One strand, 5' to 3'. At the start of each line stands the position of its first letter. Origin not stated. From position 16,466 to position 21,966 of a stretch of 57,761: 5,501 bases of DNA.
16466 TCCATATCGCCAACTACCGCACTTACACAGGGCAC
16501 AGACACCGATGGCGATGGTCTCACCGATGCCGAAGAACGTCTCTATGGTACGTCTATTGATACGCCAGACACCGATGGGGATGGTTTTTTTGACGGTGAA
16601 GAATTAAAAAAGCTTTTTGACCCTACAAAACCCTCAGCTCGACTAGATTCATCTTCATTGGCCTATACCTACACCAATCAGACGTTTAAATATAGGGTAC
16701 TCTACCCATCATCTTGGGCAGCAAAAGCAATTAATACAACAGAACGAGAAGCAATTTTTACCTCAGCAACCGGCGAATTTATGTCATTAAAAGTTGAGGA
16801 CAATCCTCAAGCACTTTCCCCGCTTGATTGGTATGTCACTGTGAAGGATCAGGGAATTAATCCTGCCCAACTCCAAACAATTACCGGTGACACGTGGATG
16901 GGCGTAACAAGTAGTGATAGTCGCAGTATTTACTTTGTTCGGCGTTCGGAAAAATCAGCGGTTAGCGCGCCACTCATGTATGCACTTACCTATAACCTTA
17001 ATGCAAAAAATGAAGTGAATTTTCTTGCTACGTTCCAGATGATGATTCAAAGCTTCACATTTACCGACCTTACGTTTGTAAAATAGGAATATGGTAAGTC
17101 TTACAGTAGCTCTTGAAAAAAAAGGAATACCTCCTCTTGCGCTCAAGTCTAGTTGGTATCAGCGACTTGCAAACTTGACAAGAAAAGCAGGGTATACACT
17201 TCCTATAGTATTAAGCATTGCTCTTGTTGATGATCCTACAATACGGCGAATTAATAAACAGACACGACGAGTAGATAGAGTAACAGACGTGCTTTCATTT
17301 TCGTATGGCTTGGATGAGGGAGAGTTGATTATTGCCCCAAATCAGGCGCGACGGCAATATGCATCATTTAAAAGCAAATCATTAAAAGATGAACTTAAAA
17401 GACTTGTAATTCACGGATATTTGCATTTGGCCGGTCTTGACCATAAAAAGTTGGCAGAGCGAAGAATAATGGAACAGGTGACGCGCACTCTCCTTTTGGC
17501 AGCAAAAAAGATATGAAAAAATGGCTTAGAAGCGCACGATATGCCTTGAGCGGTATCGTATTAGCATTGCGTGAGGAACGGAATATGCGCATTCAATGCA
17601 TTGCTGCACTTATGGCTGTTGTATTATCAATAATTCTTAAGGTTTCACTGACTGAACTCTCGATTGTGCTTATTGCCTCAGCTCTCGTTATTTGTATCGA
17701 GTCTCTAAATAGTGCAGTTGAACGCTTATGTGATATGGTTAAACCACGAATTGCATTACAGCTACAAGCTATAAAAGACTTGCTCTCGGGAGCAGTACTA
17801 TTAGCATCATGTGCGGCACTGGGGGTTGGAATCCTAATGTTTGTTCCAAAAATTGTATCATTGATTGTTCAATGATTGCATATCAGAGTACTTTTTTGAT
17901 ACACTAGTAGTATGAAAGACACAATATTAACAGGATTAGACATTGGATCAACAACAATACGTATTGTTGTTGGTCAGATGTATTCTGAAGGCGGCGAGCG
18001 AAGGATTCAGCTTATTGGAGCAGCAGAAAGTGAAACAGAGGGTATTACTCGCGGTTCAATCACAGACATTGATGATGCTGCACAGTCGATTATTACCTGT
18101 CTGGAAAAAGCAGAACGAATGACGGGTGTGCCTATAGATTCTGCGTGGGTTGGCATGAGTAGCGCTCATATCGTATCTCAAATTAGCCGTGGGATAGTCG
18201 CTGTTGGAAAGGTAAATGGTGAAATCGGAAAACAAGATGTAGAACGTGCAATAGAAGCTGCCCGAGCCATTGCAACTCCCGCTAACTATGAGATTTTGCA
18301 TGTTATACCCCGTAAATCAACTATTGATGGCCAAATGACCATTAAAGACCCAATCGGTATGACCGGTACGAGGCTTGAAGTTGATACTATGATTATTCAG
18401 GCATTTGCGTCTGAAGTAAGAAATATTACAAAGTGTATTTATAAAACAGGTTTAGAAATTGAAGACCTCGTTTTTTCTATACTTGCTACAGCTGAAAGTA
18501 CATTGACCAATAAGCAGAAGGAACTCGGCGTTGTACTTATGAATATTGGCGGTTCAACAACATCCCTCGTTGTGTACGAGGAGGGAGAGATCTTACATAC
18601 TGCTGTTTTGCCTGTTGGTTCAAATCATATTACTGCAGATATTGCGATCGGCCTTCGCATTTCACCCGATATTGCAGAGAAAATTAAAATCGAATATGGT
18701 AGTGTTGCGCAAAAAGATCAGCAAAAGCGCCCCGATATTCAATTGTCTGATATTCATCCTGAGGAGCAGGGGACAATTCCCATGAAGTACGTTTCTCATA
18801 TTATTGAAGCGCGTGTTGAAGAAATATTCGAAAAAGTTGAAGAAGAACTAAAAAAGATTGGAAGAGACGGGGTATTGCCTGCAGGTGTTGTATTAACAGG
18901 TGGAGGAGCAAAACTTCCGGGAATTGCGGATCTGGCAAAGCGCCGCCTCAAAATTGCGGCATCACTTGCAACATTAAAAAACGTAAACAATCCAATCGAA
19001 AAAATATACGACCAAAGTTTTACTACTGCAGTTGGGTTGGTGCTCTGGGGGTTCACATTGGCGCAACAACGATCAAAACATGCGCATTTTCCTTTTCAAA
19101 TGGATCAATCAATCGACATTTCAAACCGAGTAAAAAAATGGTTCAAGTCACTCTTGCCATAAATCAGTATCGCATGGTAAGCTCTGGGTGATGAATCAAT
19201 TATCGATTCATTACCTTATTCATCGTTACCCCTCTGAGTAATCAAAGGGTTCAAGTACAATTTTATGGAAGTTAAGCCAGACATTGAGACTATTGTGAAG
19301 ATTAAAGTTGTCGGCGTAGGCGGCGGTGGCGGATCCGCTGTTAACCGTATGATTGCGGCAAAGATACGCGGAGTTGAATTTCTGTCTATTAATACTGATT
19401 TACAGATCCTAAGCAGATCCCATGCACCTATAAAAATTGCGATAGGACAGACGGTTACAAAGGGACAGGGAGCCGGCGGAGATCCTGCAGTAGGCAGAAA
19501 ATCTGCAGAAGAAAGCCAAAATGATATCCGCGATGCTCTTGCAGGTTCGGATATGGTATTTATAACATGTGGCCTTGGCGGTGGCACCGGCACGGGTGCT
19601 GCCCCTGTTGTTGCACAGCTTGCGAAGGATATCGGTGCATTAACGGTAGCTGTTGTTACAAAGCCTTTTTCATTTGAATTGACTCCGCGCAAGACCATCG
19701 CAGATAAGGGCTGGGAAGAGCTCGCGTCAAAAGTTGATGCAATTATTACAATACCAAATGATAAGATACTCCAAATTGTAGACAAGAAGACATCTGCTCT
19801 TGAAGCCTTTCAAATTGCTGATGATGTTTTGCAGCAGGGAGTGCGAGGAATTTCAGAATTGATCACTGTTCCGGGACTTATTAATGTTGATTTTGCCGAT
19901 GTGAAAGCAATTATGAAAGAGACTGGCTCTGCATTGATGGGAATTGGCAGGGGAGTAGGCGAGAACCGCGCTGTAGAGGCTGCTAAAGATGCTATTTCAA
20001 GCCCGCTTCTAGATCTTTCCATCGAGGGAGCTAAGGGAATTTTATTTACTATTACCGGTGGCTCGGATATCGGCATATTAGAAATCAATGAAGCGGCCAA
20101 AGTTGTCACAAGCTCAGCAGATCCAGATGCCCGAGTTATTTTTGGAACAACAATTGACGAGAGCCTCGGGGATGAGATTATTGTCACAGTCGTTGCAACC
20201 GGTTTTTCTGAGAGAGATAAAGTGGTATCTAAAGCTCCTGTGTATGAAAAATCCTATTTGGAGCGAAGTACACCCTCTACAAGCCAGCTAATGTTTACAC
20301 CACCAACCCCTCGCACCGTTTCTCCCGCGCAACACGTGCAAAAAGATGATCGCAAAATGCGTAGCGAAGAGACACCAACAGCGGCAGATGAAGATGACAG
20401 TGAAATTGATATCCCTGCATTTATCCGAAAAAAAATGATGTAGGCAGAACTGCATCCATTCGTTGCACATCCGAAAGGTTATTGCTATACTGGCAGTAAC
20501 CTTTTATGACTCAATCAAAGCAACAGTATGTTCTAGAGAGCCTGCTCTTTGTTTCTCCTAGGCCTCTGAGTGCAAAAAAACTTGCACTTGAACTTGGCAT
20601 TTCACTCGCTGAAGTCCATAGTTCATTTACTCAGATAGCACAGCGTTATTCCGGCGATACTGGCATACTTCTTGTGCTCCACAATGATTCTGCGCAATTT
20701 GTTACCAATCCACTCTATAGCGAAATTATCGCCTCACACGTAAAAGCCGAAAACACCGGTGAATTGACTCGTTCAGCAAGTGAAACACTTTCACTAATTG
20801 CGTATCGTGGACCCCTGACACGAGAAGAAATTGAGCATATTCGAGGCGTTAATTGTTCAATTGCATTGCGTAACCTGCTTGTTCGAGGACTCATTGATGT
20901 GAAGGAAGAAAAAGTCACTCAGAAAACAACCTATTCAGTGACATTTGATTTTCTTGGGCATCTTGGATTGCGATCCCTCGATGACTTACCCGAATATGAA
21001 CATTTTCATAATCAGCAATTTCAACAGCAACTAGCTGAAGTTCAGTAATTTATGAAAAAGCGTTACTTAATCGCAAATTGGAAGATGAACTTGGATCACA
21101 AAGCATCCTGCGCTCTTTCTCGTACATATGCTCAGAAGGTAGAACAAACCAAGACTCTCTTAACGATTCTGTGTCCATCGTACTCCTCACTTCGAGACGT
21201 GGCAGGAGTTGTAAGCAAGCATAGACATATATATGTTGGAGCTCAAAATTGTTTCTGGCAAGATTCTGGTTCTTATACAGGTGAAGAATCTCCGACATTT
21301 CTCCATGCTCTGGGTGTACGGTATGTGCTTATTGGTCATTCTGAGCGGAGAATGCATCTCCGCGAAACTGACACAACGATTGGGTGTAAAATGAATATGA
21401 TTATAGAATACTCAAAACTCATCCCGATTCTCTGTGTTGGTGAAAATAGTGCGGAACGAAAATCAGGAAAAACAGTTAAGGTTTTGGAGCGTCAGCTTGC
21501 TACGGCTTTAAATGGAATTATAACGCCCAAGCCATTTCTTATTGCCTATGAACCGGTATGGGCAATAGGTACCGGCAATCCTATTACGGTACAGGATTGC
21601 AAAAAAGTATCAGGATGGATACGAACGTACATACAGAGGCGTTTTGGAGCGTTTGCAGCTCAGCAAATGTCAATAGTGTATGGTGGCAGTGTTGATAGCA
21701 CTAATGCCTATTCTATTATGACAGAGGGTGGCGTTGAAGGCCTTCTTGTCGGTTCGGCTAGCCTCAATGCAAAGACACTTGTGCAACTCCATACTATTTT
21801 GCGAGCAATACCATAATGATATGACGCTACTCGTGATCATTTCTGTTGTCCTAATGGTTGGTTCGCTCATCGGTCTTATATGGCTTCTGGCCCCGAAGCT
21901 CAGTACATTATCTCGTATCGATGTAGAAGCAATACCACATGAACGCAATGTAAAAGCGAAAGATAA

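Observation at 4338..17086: Candidate cell-surface attachment locus: a pilin-like/Ig protein, a 3,070-aa Cys-rich mosaic protein and two TSP3 Ca-binding membrane proteins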

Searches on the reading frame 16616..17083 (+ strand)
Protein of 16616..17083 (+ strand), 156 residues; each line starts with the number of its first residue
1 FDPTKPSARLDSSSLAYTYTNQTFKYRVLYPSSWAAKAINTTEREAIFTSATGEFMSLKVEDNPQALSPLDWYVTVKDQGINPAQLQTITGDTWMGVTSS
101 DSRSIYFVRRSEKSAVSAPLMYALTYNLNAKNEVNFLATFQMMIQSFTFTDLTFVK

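Call 70: search_solved_structures(query=A6, max_evalue=10, show_alignments=1)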
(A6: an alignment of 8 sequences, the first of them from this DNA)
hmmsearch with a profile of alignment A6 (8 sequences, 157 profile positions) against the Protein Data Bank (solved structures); distinct sequences matched with E-value up to 10: 2.
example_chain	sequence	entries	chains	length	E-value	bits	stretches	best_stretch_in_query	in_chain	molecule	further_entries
2xb3_A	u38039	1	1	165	0.4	13.7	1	18-72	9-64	PSBP PROTEIN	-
2lnj_A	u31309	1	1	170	0.57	13.2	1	17-73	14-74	Putative uncharacterized protein sll1418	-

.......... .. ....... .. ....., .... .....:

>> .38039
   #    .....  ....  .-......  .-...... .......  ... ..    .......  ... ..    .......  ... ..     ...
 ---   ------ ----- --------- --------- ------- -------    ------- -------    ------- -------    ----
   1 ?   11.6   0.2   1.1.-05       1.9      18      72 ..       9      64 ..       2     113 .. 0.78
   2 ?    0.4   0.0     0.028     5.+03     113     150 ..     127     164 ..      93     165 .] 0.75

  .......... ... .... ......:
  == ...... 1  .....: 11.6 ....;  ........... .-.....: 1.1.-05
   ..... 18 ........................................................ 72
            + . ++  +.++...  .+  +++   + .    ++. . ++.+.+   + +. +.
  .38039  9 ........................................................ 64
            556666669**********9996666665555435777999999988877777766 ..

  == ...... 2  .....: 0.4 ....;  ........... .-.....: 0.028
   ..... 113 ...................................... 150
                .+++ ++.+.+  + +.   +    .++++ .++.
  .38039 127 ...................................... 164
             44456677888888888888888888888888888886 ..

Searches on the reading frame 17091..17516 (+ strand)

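Call 11: search_protein_families(library=pfam, proteins=[window:17091-17516:+], max_evalue=0.001)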
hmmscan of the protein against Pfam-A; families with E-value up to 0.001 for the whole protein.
window:17091-17516:+ (141 aa): 1 family
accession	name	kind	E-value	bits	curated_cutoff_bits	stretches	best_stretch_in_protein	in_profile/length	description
PF02130.23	YbeY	-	3.9e-25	88.6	25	1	31-135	20-126/129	Endoribonuclease YbeY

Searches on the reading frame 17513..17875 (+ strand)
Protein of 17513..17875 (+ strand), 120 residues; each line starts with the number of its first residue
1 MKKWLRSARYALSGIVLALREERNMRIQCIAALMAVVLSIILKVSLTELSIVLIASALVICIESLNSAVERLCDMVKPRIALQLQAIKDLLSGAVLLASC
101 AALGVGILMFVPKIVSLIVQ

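Call 11: search_protein_families(library=pfam, proteins=[window:17513-17875:+], max_evalue=0.001)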
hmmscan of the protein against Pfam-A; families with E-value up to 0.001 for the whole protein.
window:17513-17875:+ (120 aa): 1 family
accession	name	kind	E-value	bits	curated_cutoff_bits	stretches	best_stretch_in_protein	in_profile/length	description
PF01219.24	DAGK_prokar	-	8e-28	96.7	22.3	1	9-110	1-102/102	Prokaryotic diacylglycerol kinase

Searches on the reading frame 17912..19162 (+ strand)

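Call 11: search_protein_families(library=pfam, proteins=[window:17912-19162:+], max_evalue=0.001)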
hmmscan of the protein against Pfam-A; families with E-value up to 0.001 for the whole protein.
window:17912-19162:+ (416 aa): 5 families
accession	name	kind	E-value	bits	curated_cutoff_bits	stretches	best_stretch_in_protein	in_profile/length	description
PF14450.12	FtsA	-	3.6e-33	115.1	31.8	2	208-375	1-127/127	Cell division protein FtsA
PF02491.25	SHS2_FTSA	-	9.5e-25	87.2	25.4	1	85-162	2-78/79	SHS2 domain inserted in FTSA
PF06723.19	MreB_Mbl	-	1e-11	44.7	27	1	201-353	141-304/327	MreB/Mbl protein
PF11104.14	PilM_2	-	3.2e-11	43.2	27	1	8-261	1-236/340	Type IV pilus assembly protein PilM;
PF06277.17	EutA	-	2e-05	24.1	27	1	199-275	137-215/475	Ethanolamine utilisation protein EutA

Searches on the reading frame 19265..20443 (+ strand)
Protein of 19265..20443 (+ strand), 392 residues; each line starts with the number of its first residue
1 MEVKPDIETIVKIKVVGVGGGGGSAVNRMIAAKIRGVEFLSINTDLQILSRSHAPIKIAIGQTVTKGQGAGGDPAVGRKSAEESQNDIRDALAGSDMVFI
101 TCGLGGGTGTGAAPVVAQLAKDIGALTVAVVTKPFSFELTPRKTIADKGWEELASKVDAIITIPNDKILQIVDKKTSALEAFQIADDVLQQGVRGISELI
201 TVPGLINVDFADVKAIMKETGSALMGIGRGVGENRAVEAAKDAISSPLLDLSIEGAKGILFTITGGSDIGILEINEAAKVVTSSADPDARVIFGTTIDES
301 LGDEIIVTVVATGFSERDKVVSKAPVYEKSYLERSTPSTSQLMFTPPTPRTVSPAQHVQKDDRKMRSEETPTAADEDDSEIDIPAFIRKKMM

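Call 11: search_protein_families(library=pfam, proteins=[window:19265-20443:+], max_evalue=0.001)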
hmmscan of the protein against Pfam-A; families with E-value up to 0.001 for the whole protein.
window:19265-20443:+ (392 aa): 2 families
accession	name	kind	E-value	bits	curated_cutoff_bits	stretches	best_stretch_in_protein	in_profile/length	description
PF00091.31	Tubulin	-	9e-46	157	33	1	12-173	1-190/190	Tubulin/FtsZ family, GTPase domain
PF12327.13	FtsZ_C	-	7.6e-35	119.5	27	1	221-314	1-94/95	FtsZ family, C-terminal domain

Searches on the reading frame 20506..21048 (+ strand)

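Call 11: search_protein_families(library=pfam, proteins=[window:20506-21048:+], max_evalue=0.001)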
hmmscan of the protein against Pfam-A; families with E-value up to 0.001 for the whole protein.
window:20506-21048:+ (180 aa): 1 family
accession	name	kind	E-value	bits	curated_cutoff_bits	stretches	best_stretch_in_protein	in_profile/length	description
PF04079.22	SMC_ScpB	-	6.7e-38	130.2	27.4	1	9-163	2-159/160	Segregation and condensation complex subunit ScpB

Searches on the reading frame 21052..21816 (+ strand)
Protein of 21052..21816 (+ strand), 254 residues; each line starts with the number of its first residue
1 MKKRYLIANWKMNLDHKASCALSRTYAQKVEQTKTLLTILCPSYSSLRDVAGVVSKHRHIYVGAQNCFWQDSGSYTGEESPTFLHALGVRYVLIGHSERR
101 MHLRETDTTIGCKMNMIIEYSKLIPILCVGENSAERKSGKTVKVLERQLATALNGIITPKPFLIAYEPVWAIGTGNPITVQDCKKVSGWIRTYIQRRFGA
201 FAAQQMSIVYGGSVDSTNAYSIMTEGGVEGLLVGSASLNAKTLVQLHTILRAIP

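Call 11: search_protein_families(library=pfam, proteins=[window:21052-21816:+], max_evalue=0.001)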
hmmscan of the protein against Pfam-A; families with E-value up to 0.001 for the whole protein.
window:21052-21816:+ (254 aa): 1 family
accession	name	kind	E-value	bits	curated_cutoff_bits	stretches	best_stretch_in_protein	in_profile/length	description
PF00121.24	TIM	-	1.3e-72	244.7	20.1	1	6-247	3-242/245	Triosephosphate isomerase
